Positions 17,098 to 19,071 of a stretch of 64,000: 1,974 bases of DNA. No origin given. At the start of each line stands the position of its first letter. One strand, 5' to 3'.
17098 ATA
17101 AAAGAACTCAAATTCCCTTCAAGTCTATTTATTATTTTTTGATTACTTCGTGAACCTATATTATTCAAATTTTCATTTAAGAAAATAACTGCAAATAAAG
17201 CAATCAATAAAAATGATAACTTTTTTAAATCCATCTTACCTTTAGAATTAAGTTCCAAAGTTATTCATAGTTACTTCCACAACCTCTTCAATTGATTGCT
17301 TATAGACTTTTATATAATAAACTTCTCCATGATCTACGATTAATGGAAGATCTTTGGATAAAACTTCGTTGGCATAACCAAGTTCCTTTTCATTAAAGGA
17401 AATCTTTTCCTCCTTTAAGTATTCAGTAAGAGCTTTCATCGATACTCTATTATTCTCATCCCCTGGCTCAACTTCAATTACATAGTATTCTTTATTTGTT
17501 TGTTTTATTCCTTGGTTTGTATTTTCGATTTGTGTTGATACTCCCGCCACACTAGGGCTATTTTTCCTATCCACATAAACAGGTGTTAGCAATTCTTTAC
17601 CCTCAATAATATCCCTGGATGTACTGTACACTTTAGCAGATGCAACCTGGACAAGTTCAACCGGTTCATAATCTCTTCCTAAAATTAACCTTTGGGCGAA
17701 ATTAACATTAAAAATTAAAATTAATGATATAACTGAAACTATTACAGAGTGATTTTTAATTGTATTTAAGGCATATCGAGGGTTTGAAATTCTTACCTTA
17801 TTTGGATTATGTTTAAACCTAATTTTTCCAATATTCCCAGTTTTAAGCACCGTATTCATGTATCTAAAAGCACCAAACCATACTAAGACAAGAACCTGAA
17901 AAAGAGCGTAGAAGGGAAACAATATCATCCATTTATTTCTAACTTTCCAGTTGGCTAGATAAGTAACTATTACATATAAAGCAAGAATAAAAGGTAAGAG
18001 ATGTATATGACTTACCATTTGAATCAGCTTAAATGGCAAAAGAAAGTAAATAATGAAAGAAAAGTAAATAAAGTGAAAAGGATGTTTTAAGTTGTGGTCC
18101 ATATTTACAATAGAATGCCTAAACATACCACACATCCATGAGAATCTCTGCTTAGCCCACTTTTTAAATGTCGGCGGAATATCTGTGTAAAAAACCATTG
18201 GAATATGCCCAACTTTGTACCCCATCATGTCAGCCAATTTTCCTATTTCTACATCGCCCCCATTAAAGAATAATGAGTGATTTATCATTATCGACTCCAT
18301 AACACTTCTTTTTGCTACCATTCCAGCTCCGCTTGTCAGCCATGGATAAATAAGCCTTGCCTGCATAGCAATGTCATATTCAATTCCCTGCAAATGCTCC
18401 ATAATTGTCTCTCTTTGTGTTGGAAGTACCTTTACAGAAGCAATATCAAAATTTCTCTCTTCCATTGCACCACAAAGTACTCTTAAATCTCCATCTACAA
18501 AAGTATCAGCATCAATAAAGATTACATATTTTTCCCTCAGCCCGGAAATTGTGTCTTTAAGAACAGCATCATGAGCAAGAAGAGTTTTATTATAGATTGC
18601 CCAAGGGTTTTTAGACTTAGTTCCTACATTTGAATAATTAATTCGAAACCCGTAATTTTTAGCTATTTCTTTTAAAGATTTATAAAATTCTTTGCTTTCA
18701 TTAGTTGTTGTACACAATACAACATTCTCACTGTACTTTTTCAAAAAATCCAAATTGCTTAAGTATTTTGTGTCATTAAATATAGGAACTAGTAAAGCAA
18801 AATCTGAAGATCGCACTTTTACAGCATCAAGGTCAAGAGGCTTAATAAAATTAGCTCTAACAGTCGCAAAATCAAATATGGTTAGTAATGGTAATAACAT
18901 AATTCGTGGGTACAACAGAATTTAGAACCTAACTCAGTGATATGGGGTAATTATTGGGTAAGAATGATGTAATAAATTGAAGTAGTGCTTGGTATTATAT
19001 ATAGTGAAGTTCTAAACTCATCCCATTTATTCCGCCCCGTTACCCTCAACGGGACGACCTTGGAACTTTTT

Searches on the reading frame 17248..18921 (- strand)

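Call 76: search_protein_families(library=pfam, proteins=[window:17248-18921:-], max_evalue=0.0001)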
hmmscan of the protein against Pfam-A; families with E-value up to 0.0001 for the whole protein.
window:17248-18921:- (557 aa): 3 families
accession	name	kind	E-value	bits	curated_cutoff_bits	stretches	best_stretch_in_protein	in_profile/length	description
PF13632.12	Glyco_trans_2_3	-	2.9e-17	63.6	27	1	132-319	1-178/198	Glycosyl transferase family group 2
PF13641.12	Glyco_tranf_2_3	-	6e-06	26.9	27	1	41-265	3-230/230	Glycosyltransferase like family 2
PF11008.14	DUF2846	-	9.3e-05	22.9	34.3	0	448-543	7-82/92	Protein of unknown function (DUF2846)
